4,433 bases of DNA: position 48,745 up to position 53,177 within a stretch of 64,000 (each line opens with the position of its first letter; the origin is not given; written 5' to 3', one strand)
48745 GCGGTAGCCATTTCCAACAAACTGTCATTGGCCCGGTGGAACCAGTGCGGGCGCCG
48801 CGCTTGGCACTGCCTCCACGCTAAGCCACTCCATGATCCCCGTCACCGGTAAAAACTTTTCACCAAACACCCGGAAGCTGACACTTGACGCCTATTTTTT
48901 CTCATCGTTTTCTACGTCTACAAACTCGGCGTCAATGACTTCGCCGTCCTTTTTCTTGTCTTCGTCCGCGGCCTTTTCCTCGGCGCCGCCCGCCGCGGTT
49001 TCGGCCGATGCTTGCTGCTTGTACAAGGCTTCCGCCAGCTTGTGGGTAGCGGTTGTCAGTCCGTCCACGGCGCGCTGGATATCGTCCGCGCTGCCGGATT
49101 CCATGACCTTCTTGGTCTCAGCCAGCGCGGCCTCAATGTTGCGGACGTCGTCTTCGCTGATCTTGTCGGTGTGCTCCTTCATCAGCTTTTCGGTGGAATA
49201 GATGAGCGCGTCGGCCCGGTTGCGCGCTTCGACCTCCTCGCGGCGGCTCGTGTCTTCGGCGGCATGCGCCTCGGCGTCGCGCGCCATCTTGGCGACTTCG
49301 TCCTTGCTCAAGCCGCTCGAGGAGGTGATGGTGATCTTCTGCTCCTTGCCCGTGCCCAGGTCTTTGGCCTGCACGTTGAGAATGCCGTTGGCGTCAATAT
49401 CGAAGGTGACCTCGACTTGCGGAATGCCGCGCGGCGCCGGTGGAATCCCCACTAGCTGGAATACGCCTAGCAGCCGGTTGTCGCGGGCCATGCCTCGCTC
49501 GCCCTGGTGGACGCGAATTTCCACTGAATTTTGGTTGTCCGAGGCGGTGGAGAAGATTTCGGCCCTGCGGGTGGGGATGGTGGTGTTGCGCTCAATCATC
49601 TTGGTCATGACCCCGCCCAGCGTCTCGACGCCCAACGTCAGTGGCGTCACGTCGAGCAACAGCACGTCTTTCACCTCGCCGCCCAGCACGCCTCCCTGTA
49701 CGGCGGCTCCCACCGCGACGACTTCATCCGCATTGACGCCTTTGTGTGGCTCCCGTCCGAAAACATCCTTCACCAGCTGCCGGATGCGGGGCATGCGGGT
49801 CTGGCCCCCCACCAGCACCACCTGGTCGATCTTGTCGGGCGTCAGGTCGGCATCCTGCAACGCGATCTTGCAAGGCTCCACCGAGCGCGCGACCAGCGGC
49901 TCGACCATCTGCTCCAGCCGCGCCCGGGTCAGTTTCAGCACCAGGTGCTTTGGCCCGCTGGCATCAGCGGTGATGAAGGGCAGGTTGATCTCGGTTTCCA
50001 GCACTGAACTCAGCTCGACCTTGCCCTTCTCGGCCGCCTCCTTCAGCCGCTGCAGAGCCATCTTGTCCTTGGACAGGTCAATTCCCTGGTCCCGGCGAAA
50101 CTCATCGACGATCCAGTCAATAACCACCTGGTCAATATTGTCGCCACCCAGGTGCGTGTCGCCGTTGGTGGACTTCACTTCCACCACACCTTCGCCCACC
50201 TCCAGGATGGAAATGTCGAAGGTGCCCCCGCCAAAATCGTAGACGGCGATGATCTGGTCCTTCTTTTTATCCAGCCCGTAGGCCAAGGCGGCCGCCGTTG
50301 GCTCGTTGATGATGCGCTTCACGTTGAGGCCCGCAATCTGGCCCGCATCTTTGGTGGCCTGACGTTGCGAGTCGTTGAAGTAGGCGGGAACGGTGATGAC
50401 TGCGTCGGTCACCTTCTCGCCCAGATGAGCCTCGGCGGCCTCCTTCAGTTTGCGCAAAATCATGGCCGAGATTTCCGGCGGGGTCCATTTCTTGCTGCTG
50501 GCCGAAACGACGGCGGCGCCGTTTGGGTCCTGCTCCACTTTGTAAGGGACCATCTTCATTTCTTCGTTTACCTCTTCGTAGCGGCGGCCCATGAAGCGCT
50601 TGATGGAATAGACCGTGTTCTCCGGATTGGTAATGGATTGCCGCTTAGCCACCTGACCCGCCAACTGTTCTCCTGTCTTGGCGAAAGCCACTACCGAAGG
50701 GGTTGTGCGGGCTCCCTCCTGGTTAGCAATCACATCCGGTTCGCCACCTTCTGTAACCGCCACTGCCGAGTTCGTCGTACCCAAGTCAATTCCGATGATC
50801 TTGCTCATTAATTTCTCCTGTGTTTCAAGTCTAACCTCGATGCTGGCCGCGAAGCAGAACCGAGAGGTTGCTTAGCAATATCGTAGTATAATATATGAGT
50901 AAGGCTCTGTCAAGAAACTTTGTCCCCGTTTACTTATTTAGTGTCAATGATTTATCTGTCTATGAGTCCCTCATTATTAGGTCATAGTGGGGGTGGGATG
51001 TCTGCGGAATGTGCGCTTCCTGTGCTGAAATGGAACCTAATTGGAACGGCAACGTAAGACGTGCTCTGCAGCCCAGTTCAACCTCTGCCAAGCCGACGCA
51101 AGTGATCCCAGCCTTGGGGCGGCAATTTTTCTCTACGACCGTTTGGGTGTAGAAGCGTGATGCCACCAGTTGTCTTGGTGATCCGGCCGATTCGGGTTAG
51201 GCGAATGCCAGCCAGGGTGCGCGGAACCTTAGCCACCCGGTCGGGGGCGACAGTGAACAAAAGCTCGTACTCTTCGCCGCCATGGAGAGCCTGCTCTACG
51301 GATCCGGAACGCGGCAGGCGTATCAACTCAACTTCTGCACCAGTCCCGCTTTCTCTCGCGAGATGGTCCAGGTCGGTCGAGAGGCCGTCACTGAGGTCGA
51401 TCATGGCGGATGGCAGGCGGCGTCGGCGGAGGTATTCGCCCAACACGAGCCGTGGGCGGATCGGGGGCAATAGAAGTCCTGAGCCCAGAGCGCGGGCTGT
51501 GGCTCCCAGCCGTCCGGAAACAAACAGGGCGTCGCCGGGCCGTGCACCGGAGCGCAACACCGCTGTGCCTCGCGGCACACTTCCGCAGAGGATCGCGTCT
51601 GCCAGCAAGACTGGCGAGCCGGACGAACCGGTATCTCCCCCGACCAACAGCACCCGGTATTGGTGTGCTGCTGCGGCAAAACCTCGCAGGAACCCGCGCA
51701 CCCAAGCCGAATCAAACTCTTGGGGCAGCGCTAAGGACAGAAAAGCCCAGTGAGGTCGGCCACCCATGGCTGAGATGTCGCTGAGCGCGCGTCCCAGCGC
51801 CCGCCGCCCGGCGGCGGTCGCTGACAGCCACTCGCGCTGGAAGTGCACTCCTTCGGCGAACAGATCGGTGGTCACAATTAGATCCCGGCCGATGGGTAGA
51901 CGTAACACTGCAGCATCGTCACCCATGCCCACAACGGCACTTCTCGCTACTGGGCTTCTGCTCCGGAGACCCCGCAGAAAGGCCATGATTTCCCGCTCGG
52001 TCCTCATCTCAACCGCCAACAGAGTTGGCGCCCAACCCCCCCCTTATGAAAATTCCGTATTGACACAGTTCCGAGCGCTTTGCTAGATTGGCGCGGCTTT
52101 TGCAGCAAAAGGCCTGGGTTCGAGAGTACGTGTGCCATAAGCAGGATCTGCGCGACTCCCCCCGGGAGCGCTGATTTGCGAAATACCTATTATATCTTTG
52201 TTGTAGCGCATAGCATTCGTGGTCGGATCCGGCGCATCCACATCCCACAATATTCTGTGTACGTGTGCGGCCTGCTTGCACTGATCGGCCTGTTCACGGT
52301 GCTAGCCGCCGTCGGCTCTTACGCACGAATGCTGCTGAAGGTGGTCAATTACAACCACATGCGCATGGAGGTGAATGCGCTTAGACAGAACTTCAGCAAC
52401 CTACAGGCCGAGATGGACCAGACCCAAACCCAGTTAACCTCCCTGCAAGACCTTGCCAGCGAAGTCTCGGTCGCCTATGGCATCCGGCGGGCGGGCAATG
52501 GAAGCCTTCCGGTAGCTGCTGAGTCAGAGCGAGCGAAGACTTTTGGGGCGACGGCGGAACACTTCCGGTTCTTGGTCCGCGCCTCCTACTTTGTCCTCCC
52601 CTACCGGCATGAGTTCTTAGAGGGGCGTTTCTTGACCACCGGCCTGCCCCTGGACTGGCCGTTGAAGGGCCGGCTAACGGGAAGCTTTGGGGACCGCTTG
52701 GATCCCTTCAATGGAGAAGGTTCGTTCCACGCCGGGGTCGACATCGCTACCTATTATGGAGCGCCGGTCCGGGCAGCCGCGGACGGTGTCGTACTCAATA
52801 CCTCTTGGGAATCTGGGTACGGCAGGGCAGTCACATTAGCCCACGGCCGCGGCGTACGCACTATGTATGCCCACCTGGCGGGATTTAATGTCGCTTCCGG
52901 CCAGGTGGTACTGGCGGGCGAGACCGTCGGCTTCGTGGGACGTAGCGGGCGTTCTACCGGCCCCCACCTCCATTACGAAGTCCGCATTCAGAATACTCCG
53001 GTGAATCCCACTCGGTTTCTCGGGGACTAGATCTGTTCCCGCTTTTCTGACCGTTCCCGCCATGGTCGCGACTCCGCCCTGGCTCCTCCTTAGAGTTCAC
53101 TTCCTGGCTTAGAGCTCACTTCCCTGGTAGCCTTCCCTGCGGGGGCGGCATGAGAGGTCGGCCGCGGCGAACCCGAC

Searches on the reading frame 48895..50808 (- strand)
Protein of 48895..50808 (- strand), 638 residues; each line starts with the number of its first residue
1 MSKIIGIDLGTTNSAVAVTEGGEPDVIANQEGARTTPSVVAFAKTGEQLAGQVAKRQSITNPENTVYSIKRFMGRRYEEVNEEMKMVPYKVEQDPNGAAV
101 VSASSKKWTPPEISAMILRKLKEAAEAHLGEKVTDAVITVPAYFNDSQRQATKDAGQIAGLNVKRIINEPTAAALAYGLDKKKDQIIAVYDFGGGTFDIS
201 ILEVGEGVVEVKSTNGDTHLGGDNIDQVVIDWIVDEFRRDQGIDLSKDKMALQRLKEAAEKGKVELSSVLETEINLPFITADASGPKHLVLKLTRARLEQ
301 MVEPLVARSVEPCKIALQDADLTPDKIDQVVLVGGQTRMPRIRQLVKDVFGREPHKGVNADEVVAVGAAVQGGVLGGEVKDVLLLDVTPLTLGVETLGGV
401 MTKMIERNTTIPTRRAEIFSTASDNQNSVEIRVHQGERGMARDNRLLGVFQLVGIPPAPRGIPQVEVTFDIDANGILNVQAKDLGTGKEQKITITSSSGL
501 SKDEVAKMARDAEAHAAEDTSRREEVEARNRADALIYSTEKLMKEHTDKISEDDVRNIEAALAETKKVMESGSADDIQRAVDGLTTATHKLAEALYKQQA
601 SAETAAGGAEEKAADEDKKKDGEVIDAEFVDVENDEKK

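Call 37: search_protein_families(library=pfam, proteins=[window:48895-50808:-], max_evalue=0.00001)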
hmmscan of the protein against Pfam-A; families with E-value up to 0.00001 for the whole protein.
window:48895-50808:- (638 aa): 2 families
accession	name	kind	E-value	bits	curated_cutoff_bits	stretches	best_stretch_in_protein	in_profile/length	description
PF00012.26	HSP70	-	1.1e-259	863.2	20.6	1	4-596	1-598/599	Hsp70 protein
PF06723.19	MreB_Mbl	-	5e-17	62.2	27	1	116-369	76-316/327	MreB/Mbl protein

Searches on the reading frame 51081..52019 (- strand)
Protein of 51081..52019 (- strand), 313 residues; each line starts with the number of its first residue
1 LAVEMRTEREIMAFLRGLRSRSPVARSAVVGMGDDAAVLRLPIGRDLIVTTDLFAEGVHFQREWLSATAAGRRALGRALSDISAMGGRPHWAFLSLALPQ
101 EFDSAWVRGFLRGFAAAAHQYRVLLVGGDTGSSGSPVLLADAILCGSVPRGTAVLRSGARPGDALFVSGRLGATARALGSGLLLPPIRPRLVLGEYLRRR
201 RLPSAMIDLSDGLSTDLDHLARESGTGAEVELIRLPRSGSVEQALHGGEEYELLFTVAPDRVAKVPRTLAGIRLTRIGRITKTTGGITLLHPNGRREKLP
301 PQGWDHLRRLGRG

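Call 37: search_protein_families(library=pfam, proteins=[window:51081-52019:-], max_evalue=0.00001)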
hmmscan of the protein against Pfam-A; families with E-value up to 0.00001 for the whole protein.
window:51081-52019:- (313 aa): 2 families
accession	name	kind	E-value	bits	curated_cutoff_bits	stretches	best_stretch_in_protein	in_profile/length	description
PF00586.29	AIRS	-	1.3e-24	87.2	24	1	33-136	1-100/112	AIR synthase related protein, N-terminal domain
PF02769.27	AIRS_C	-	3e-06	27.9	23.1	1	201-285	59-150/156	AIR synthase related protein, C-terminal domain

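Call 40: search_protein_families(library=ncbifam, proteins=[window:51081-52019:-], max_evalue=0.00001)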
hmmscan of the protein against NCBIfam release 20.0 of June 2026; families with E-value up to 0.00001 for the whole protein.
window:51081-52019:- (313 aa): 12 families
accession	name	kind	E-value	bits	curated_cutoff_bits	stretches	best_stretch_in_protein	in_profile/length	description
TIGR01379.1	thiL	equivalog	5.3e-72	242.5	184.15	1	24-307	15-320/320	thiamine-phosphate kinase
NF004350.0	PRK05731.1-1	equivalog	1.4e-46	158.9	441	2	27-178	22-168/325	thiamine-phosphate kinase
NF004351.0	PRK05731.1-4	equivalog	5.7e-45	153.8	324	1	14-308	19-320/321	thiamine-phosphate kinase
NF004354.0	PRK05731.2-3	equivalog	7.2e-38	130.5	204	1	32-283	16-262/273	thiamine-phosphate kinase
NF004353.0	PRK05731.2-2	equivalog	8.1e-37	127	301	1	31-309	17-304/311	thiamine-phosphate kinase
TIGR00476.1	selD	equivalog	7e-17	61.6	125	1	29-173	41-178/311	selenide, water dikinase SelD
TIGR04049.1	AIR_rel_sll0787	hypoth_equivalog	2.7e-14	52.9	321.3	1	4-289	13-298/318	sll0787 family AIR synthase-like protein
NF002098.0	PRK00943.1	equivalog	1.3e-10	40.7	299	1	32-173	48-182/347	selenide, water dikinase SelD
NF010705.0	PRK14105.1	equivalog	1.3e-09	37.4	291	1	12-174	27-180/345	selenide, water dikinase SelD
TIGR03267.1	methan_mark_2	hypoth_equivalog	2.1e-09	36.9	365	1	27-168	38-171/323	methanogenesis marker 2 protein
TIGR04050.1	MSMEG_0567_Cter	hypoth_equivalog_domain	8.4e-08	32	312.2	1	30-295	30-284/296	MSMEG_0567/sll0787 family protein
TIGR02124.1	hypE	equivalog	2.2e-07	30.2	251.6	1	27-174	27-172/332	hydrogenase expression/formation protein HypE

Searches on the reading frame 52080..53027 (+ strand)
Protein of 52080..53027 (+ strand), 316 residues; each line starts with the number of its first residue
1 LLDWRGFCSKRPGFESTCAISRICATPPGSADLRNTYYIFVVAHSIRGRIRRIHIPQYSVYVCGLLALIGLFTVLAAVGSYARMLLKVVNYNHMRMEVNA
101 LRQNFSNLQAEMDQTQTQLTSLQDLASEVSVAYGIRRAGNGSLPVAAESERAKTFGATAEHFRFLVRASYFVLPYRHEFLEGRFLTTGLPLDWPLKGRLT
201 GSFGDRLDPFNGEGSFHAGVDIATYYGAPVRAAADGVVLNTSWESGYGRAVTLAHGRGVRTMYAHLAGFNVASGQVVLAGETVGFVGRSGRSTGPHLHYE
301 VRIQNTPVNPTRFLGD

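Call 37: search_protein_families(library=pfam, proteins=[window:52080-53027:+], max_evalue=0.00001)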
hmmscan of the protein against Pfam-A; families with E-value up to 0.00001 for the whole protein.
window:52080-53027:+ (316 aa): 1 family
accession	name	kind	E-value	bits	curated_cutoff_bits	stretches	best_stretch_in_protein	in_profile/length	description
PF01551.29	Peptidase_M23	-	2.7e-32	111.3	28.7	1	216-310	2-96/96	Peptidase family M23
